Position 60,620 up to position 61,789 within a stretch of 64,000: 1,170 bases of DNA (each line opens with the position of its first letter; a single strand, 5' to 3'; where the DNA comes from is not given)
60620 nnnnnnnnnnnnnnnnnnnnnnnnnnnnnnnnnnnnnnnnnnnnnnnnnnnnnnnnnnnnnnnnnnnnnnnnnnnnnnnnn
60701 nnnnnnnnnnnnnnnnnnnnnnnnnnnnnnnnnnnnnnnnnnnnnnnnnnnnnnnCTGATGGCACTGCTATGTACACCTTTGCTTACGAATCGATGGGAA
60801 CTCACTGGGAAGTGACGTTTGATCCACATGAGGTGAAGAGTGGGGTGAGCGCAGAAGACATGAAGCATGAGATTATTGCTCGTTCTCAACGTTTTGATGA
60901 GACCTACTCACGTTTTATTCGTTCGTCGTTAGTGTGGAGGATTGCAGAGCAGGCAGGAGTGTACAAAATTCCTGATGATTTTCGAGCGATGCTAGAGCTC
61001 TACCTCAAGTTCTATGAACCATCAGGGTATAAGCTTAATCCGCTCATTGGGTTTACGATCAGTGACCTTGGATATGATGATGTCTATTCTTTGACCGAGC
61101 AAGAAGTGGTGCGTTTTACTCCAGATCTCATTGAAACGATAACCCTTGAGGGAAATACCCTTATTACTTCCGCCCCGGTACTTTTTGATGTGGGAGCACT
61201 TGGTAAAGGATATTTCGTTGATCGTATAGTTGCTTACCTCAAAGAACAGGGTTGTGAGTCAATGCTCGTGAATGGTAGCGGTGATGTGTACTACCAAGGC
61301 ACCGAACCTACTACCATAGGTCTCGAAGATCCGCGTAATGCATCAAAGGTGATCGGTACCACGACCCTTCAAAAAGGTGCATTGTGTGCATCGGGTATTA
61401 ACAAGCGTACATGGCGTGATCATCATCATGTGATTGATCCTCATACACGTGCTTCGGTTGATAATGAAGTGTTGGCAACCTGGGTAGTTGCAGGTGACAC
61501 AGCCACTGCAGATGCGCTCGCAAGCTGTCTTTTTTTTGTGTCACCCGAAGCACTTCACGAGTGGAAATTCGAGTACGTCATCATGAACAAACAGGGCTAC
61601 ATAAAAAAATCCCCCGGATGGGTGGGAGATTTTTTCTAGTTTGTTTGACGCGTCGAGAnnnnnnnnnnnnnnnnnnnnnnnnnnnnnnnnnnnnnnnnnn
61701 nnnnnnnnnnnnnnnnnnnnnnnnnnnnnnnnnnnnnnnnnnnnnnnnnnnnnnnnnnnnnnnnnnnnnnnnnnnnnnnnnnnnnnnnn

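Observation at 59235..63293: Membrane flavinylation module with an NqrB/RnfD-like and FNR fusion, ApbE, an FMN-binding protein and a quinone DHODH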

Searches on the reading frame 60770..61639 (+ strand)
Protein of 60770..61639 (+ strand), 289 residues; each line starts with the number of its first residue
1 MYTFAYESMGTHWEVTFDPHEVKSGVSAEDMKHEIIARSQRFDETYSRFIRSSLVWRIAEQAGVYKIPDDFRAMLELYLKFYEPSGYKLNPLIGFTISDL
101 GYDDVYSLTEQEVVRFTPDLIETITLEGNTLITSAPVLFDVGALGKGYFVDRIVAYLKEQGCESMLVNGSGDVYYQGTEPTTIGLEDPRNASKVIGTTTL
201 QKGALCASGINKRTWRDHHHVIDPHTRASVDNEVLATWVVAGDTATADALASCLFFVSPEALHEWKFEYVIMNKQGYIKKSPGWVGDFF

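Call 3: search_protein_families(library=pfam, proteins=[window:60770-61639:+], max_evalue=0.01)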
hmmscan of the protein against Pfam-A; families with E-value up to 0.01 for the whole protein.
window:60770-61639:+ (289 aa): 1 family
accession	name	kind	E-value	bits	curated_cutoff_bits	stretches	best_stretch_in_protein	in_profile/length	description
PF02424.20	ApbE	-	9.5e-42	143.8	25.6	1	9-265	1-254/266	ApbE family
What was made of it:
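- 60770..61639 (+): apbE, the FAD:protein FMN transferase, 289 aa. It has no leader: the ApbE domain begins at residue 9. PF02424 at 143.8 bits over profile positions 1-254 of 266 (call 3).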

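Call 4: search_protein_families(library=ncbifam, proteins=[window:60770-61639:+], max_evalue=0.01)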
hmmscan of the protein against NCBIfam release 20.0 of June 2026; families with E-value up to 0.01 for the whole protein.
window:60770-61639:+ (289 aa): 1 family
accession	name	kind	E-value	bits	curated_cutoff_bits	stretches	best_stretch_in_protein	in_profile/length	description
NF007774.0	PRK10461.1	equivalog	1.7e-06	27.2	498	1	138-261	180-312/351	FAD:protein FMN transferase ApbE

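Call 46: list_cluster_members(proteins=[P0001, P0121, window:60770-61636:+, window:62193-63290:+])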
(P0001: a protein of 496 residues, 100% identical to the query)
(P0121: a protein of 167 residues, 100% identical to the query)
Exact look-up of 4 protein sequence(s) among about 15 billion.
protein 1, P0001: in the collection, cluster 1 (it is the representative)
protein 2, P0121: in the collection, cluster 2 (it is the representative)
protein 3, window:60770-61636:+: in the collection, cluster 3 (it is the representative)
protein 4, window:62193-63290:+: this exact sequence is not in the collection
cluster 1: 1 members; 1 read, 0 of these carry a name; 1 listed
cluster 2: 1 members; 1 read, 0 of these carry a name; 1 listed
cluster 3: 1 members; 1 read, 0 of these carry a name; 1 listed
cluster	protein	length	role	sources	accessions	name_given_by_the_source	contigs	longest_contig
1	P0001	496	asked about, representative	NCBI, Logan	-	-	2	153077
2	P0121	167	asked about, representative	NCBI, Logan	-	-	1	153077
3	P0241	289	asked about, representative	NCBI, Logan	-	-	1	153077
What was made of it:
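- Tried and rejected: The exact cluster look-up gave no organism name (call 46).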

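Call 60: find_homologous_proteins(query=window:60770-61636:+, max_evalue=1e-10)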
Query window:60770-61636:+ (289 aa): 244 proteins with E <= 1e-10 among 1237 candidates; the best 120 are listed.
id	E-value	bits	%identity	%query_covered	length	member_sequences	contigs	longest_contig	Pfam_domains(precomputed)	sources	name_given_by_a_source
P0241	1.1e-195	667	100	100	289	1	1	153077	PF02424.21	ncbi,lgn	-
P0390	9.8e-109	381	58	100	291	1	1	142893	PF02424.21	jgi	jgi:thiamine biosynthesis lipoprotein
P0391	1.2e-108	381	58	100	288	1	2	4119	PF02424.21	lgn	-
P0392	5.8e-106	372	60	97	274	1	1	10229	PF02424.21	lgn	-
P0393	2.2e-105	371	58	98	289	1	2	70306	PF02424.21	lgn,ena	-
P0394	5.1e-103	363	57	97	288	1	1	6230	PF02424.21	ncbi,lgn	-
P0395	9.2e-102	359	58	97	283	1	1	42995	PF02424.21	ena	-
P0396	2.2e-100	354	56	97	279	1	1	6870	PF02424.21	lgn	-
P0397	2.8e-100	354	56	99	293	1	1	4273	PF02424.21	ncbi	-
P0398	8.6e-97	342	57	99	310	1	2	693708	PF02424.21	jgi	jgi:thiamine biosynthesis lipoprotein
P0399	1.1e-96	342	55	97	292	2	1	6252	PF02424.21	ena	-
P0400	1.1e-95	339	56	100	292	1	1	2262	PF02424.21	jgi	jgi:FAD:protein FMN transferase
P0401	1.2e-95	339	53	100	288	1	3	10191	PF02424.21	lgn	-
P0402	1.3e-95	338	54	100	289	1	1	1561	PF02424.21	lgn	-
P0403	2.7e-95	337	55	97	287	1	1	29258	PF02424.21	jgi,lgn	jgi:thiamine biosynthesis lipoprotein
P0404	4.5e-95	337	56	99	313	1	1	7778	PF02424.21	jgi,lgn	jgi:thiamine biosynthesis lipoprotein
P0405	7.8e-95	336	55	97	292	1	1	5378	PF02424.21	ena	-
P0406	1.4e-94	335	57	95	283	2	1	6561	PF02424.21,PF27030.1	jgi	jgi:thiamine biosynthesis lipoprotein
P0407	7.2e-94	333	55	96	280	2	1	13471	PF02424.21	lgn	-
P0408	9.2e-94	332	55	99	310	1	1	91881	PF02424.21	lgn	-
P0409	1.6e-93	332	54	99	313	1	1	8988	PF02424.21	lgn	-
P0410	1.4e-91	325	54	100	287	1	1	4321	PF02424.21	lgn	-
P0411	3.3e-91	324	53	100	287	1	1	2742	PF02424.21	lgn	-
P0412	7.2e-91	323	51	99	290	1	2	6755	PF02424.21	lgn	-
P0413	1.2e-90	322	54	99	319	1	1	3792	PF02424.21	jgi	jgi:FAD:protein FMN transferase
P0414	1.9e-90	321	53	99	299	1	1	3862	PF02424.21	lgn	-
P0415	2.6e-90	321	53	100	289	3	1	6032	PF02424.21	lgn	-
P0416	3.3e-90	321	54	100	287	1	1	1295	PF02424.21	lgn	-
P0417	3.8e-90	320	54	97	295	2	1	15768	PF02424.21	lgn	-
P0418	4.1e-90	320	54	97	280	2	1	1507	PF02424.21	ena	-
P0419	7.1e-90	320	56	94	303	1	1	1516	PF02424.21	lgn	-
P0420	7.8e-90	319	54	100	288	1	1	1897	PF02424.21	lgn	-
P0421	1.5e-89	319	52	99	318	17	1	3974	PF02424.21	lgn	-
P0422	1.5e-89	319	56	99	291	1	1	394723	PF02424.21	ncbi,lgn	-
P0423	1.6e-89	318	51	99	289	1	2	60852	PF02424.21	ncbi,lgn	-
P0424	3.1e-89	317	51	100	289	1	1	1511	PF02424.21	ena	-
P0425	4.0e-89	317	52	100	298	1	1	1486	PF02424.21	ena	-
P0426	5.9e-89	317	51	100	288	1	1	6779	PF02424.21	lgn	-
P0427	1.1e-88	316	53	99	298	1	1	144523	PF02424.21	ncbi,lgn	-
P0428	1.6e-88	315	52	99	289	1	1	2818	PF02424.21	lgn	-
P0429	7.1e-88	313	51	100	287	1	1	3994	PF02424.21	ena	-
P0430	9.7e-88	313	52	97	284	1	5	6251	PF02424.21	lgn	-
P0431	1.7e-87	312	51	99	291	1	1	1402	PF02424.21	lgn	-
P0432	3.6e-87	311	52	99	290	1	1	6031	PF02424.21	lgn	-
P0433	7.3e-87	310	53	99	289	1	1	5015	PF02424.21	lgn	-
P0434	1.4e-86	309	53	99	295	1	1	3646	PF02424.21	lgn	-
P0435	2.3e-86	308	50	99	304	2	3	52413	PF02424.21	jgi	jgi:thiamine biosynthesis lipoprotein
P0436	2.5e-86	308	52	100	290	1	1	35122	PF02424.21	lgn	-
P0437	3.9e-86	307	49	99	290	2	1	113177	PF02424.21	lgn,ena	-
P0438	6.3e-86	307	49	99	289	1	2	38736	PF02424.21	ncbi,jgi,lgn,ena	-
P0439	9.2e-86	306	52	98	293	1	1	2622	PF02424.21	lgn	-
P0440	1.3e-85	306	50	99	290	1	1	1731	PF02424.21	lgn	-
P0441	3.0e-85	304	49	99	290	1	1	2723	PF02424.21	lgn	-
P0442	5.3e-85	304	51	97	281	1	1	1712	PF02424.21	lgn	-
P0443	7.8e-85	303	50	99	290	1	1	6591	PF02424.21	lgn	-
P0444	8.0e-85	303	50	100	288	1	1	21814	PF02424.21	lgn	-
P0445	1.6e-84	302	51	99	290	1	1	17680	PF02424.21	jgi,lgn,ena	-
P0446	4.8e-84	300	50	99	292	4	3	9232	PF02424.21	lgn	-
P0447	5.7e-84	300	51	97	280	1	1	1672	PF02424.21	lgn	-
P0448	1.0e-83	299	50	99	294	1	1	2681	PF02424.21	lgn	-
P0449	1.5e-83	299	51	99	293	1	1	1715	PF02424.21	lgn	-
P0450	2.2e-83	298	50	99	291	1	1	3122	PF02424.21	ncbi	-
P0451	6.5e-83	297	49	97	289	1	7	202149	PF02424.21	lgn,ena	-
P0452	6.7e-83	297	50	100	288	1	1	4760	PF02424.21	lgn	-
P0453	7.9e-83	296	51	100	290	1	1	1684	PF02424.21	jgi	jgi:FAD:protein FMN transferase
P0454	9.0e-83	296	50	99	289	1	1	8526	PF02424.21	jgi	jgi:FAD:protein FMN transferase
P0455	1.4e-82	296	50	99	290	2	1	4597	PF02424.21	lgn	-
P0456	5.7e-82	294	48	99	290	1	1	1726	PF02424.21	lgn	-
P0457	1.4e-81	292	52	96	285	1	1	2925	PF02424.21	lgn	-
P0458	1.6e-81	292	49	99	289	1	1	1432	PF02424.21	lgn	-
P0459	1.9e-81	292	49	99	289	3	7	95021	PF02424.21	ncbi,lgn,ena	-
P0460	2.1e-81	292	47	99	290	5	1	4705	PF02424.21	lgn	-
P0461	2.4e-81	292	48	99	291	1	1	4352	PF02424.21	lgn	-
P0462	2.8e-81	291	49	99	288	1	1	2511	PF02424.21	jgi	jgi:FAD:protein FMN transferase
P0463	4.0e-81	291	48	99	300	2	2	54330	PF02424.21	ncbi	-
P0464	7.1e-81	290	47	100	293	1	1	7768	PF02424.21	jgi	jgi:FAD:protein FMN transferase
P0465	8.9e-81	290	50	99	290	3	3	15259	PF02424.21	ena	-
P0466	9.6e-81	290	49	99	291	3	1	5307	PF02424.21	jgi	jgi:thiamine biosynthesis lipoprotein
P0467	1.0e-80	290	49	97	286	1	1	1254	PF02424.21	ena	-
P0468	1.1e-80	289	47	99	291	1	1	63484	PF02424.21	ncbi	-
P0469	1.7e-80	289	49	99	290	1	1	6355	PF02424.21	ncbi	-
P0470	2.2e-80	288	49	99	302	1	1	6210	PF02424.21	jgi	-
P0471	3.0e-80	288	49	97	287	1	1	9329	PF02424.21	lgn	-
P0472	9.3e-80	286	49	99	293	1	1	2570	PF02424.21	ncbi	-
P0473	1.0e-79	286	47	99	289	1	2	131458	PF02424.21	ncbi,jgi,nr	ncbi:FAD:protein FMN transferase [Candidatus Parcubacteria bacterium]|nr:MAG: FAD:protein FMN transf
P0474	2.2e-79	285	47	99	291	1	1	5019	PF02424.21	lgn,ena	-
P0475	2.8e-79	285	48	99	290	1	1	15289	PF02424.21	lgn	-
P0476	4.7e-79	284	48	99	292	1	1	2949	PF02424.21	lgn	-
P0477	6.4e-79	284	53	99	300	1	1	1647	PF02424.21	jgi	jgi:thiamine biosynthesis lipoprotein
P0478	9.7e-79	283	50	99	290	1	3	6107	PF02424.21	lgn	-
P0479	1.1e-78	283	46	100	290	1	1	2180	PF02424.21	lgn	-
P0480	1.2e-78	283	47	99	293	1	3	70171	PF02424.21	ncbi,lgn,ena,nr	ncbi:FAD:protein FMN transferase [Candidatus Peribacteria bacterium]|nr:FAD:protein FMN transferase 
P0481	1.2e-78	283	47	99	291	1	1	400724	PF02424.21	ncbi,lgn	-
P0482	1.2e-78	283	47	99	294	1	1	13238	PF02424.21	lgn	-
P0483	1.2e-78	283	48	97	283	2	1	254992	PF02424.21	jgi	jgi:FAD:protein FMN transferase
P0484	1.7e-78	282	48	99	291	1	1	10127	PF02424.21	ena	-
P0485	1.8e-78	282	47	98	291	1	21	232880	PF02424.21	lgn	-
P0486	2.4e-78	282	46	100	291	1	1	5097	PF02424.21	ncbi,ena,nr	ncbi:MAG TPA: FAD:protein FMN transferase [Candidatus Woesebacteria bacterium]|nr:FAD:protein FMN tr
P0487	3.4e-78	281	47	99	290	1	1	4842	PF02424.21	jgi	-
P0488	3.5e-78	281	44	100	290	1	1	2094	PF02424.21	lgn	-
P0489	3.8e-78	281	49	99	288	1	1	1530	PF02424.21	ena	-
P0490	4.5e-78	281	45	100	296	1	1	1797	PF02424.21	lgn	-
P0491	6.2e-78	280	47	100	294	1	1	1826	PF02424.21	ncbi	-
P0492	7.3e-78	280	46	100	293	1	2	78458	PF02424.21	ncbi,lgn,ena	-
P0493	9.9e-78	280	47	99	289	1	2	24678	PF02424.21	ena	-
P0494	1.1e-77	280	46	99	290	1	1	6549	PF02424.21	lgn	-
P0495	1.2e-77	279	49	99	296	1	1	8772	PF02424.21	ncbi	-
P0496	1.3e-77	279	48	100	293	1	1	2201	PF02424.21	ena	-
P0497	1.3e-77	279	48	99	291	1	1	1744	PF02424.21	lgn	-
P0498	1.6e-77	279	47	96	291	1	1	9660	PF02424.21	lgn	-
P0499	1.9e-77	279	46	99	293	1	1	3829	PF02424.21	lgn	-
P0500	2.5e-77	278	46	100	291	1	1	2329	PF02424.21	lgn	-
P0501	3.2e-77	278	47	100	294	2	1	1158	PF02424.21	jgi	jgi:FAD:protein FMN transferase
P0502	4.2e-77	278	47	99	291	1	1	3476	PF02424.21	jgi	jgi:FAD:protein FMN transferase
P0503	4.6e-77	278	51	90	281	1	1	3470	PF02424.21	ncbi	-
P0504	5.0e-77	277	46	99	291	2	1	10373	PF02424.21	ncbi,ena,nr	ncbi:MAG TPA: FAD:protein FMN transferase [Candidatus Peribacteria bacterium]|nr:FAD:protein FMN tra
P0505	5.1e-77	277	52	87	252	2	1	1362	PF02424.21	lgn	-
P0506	6.0e-77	277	49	99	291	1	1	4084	PF02424.21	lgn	-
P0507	6.5e-77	277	47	97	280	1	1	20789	PF02424.21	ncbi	-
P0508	8.1e-77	277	46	99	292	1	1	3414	PF02424.21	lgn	-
